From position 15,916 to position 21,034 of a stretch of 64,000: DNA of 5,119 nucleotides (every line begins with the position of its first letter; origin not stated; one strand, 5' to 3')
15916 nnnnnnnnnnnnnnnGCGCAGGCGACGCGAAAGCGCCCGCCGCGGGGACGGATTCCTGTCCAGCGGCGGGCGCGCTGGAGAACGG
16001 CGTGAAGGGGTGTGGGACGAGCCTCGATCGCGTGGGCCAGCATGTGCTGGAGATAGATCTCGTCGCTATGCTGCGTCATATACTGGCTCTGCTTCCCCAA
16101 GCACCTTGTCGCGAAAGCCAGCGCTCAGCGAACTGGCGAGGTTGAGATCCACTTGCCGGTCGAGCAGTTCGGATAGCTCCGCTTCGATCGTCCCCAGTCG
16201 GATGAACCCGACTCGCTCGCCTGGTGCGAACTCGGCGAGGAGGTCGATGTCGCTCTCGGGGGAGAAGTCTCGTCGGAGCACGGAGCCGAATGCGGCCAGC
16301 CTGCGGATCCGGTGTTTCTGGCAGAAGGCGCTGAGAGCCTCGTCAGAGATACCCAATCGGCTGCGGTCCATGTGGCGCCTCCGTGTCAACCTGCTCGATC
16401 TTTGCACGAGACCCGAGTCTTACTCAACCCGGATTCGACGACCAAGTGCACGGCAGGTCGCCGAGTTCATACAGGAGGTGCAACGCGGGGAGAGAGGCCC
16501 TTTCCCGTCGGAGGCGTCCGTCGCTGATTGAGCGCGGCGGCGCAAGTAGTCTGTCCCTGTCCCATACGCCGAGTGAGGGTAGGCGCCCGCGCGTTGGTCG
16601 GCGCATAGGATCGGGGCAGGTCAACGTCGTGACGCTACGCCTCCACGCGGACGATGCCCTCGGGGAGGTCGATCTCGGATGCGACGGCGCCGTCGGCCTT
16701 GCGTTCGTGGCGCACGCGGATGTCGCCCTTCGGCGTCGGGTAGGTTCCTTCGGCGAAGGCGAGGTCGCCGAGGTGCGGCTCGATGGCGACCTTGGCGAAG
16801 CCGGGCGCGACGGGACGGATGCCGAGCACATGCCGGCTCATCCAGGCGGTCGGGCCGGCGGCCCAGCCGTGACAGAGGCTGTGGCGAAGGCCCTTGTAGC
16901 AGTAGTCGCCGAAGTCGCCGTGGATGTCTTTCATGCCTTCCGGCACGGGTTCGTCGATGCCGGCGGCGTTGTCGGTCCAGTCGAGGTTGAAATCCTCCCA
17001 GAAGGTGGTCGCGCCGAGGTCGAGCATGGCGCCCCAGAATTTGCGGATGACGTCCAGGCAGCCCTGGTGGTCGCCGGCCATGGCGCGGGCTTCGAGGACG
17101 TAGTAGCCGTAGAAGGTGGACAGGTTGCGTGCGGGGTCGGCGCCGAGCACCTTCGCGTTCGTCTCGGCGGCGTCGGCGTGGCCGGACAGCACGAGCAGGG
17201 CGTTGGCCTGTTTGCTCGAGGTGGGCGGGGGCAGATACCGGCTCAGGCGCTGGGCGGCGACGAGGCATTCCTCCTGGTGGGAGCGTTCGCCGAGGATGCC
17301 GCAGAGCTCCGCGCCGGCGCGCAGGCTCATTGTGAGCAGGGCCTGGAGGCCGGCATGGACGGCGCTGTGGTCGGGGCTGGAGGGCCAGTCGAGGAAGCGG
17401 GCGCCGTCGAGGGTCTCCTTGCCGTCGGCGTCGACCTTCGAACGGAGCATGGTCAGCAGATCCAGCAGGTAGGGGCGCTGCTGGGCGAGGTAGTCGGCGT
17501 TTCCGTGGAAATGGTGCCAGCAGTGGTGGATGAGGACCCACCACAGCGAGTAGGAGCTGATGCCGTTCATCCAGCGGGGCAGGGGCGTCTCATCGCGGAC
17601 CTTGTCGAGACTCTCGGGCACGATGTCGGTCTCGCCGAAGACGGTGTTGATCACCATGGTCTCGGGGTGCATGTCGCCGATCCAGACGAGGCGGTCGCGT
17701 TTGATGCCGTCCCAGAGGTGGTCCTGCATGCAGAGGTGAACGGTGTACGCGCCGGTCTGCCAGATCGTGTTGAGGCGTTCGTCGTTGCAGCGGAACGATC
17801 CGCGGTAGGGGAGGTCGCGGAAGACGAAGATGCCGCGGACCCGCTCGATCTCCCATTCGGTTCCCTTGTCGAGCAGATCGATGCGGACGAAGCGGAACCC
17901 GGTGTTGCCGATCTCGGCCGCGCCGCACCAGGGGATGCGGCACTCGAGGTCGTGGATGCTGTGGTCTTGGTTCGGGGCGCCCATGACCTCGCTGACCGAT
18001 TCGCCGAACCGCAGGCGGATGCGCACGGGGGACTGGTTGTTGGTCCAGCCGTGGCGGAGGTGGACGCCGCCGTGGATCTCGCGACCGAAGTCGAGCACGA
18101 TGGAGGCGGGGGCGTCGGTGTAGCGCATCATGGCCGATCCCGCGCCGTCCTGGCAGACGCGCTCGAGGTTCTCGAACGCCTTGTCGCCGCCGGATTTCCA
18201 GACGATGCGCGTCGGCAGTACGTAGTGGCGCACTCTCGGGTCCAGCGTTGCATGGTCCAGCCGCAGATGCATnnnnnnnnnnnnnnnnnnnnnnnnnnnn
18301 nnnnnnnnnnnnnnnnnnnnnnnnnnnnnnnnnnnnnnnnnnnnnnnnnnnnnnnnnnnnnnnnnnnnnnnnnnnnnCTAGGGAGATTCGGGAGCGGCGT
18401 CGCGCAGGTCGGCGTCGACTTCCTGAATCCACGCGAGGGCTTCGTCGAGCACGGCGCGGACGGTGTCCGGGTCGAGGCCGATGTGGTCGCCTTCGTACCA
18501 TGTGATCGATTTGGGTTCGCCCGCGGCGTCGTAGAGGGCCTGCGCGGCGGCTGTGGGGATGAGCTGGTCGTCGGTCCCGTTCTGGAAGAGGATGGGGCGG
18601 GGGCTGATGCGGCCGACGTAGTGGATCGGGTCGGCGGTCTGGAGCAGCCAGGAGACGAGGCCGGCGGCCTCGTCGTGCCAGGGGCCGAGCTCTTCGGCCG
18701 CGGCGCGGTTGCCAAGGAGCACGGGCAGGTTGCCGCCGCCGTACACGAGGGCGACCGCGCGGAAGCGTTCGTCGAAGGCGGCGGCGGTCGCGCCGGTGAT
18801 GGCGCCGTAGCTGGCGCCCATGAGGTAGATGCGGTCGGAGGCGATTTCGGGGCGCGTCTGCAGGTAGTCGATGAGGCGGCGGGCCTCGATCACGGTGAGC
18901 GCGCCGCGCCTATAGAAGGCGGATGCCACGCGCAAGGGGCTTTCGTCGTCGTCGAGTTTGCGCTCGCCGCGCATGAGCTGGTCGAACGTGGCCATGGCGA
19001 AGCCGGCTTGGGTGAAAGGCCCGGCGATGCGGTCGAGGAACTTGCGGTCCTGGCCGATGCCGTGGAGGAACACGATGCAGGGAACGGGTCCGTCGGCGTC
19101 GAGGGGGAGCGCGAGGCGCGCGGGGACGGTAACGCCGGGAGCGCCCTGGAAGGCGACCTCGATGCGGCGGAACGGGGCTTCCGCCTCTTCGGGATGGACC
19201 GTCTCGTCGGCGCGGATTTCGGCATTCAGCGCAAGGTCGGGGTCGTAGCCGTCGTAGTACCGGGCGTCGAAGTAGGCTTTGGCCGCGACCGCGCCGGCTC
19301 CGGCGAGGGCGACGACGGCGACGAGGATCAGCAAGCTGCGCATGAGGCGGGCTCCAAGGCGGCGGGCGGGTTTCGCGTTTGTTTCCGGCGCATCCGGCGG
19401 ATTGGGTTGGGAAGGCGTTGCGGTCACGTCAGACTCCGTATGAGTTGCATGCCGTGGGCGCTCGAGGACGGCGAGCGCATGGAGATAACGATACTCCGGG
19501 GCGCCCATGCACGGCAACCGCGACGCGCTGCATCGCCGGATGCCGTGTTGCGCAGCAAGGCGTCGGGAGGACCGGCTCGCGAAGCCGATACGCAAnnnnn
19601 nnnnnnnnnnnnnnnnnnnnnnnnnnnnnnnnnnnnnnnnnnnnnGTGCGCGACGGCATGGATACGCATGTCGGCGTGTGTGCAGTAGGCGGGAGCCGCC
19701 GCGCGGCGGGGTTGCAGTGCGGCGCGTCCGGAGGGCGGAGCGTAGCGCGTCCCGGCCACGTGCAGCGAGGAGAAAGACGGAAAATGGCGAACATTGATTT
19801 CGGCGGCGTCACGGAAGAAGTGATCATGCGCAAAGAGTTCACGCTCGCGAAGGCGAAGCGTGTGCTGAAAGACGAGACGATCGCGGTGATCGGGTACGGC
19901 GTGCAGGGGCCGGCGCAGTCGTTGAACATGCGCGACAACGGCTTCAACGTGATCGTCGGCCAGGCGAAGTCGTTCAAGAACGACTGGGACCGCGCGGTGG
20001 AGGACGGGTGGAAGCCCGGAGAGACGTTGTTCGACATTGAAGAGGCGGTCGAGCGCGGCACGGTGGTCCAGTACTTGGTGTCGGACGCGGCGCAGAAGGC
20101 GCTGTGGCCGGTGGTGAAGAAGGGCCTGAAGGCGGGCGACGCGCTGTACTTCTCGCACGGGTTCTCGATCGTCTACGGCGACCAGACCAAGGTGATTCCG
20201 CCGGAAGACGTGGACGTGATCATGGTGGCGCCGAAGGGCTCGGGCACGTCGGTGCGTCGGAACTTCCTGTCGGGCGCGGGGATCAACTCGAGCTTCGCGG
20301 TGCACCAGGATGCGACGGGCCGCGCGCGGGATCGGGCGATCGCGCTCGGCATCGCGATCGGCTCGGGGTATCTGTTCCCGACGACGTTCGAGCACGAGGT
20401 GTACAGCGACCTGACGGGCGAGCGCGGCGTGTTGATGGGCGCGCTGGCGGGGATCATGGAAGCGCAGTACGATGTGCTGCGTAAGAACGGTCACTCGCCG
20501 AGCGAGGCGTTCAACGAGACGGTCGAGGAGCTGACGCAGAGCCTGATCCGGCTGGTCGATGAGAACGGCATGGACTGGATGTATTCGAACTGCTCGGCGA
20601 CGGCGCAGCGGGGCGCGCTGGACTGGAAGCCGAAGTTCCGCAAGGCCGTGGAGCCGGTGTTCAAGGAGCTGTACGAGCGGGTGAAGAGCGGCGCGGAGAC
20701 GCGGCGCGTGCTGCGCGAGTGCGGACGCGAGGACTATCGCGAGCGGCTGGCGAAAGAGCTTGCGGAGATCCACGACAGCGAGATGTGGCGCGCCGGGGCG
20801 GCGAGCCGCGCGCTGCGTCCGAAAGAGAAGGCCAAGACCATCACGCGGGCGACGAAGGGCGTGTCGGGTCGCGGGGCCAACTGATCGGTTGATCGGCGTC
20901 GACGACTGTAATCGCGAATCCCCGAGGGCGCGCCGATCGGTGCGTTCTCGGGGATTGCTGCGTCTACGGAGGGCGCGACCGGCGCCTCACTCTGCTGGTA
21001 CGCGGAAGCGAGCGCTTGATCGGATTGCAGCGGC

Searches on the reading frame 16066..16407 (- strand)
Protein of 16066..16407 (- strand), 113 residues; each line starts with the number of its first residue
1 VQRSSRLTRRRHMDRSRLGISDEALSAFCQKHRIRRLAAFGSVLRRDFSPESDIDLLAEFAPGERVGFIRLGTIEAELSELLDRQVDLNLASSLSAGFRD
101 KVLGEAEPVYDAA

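Call 79: search_protein_families(library=pfam, proteins=[window:16066-16407:-], max_evalue=0.0001)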
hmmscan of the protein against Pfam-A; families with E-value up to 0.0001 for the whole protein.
window:16066-16407:- (113 aa): 2 families
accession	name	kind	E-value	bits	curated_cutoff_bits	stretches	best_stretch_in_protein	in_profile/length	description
PF18765.7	Polbeta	-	4.2e-10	40.1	26.9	1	25-111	3-89/93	Polymerase beta, Nucleotidyltransferase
PF01909.29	NTP_transf_2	-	4.7e-10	40.2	21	1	23-96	3-80/93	Nucleotidyltransferase domain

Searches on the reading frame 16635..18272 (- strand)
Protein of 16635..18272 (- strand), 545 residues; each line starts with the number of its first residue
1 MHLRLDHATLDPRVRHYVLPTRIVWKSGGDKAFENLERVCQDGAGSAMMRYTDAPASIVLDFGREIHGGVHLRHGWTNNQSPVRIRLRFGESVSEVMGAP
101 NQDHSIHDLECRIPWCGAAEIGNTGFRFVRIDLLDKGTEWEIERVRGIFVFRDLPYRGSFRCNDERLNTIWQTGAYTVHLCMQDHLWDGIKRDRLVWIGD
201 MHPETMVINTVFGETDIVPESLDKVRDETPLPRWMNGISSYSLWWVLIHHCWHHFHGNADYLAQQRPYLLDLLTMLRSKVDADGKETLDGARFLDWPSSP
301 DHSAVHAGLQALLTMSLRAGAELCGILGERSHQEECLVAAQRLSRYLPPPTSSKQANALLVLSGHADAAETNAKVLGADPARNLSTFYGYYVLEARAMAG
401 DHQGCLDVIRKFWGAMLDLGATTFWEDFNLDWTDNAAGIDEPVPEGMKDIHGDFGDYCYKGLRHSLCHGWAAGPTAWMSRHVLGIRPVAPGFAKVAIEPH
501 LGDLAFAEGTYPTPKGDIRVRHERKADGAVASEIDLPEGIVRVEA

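Call 78: search_protein_families(library=pfam, proteins=[window:16635-18272:-], max_evalue=0.0001)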
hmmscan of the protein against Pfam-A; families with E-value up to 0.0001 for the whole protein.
window:16635-18272:- (545 aa): 3 families
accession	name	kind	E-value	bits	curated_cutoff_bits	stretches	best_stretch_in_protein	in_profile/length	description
PF17389.8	Bac_rhamnosid6H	-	2.1e-14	54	24.5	1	158-334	4-196/339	Bacterial alpha-L-rhamnosidase 6 hairpin glycosidase domain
PF17390.7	Bac_rhamnosid_C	-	2.5e-09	37.3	22.1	1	484-539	1-56/78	Bacterial alpha-L-rhamnosidase C-terminal domain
PF21104.3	Glyco_hydro_78_N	-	1e-05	25.5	27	0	51-97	32-80/142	Glycosyl hydrolase family 78 alpha-rhamnosidase N-terminal domain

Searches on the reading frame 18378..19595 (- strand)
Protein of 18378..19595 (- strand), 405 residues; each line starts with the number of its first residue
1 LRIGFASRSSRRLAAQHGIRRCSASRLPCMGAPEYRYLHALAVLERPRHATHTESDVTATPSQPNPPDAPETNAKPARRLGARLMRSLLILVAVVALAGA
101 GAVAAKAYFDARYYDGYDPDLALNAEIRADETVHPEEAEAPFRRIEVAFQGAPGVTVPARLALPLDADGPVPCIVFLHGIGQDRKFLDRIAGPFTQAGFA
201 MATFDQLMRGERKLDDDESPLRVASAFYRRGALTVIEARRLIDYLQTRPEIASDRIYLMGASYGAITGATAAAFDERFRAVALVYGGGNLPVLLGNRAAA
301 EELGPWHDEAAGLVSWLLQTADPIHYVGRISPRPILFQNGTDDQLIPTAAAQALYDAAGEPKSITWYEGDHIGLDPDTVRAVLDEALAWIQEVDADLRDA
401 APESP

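Call 78: search_protein_families(library=pfam, proteins=[window:18378-19595:-], max_evalue=0.0001)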
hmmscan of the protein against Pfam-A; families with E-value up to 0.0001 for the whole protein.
window:18378-19595:- (405 aa): 4 families
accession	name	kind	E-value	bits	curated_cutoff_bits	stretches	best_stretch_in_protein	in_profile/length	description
PF05448.18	AXE1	-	2.6e-08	33.5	21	1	121-285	32-207/321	Acetyl xylan esterase (AXE1)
PF12146.15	Hydrolase_4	-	3.4e-08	33.5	27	0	173-283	6-106/239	Serine aminopeptidase, S33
PF01738.24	DLH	-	2.3e-07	31.1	21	1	158-369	2-183/217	Dienelactone hydrolase family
PF00326.27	Peptidase_S9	-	4e-07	30.2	22.6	1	242-392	52-208/213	Prolyl oligopeptidase family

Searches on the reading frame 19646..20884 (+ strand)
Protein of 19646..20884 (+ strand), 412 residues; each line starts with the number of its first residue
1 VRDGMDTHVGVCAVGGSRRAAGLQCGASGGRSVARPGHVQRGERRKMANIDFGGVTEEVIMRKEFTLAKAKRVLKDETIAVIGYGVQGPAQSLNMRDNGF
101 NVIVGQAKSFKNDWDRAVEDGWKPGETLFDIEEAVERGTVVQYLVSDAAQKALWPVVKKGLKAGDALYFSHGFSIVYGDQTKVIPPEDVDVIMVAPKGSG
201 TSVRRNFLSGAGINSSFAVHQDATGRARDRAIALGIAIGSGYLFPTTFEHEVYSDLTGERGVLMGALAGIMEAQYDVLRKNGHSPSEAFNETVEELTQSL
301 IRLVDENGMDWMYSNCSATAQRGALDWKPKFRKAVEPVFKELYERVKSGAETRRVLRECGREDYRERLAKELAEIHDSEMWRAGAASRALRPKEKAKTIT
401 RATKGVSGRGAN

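Call 9: search_protein_families(library=pfam, proteins=[window:19646-20884:+], max_evalue=0.001)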
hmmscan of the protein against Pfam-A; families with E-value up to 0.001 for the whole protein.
window:19646-20884:+ (412 aa): 2 families
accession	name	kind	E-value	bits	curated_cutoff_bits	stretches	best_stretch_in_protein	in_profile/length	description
PF07991.19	KARI_N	-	4.1e-46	157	20.6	1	73-240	1-161/165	Acetohydroxy acid isomeroreductase, NADPH-binding domain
PF01450.25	KARI_C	-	1e-41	143.1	29.1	1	248-392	1-143/144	Ketol-acid reductoisomerase, C-terminal domain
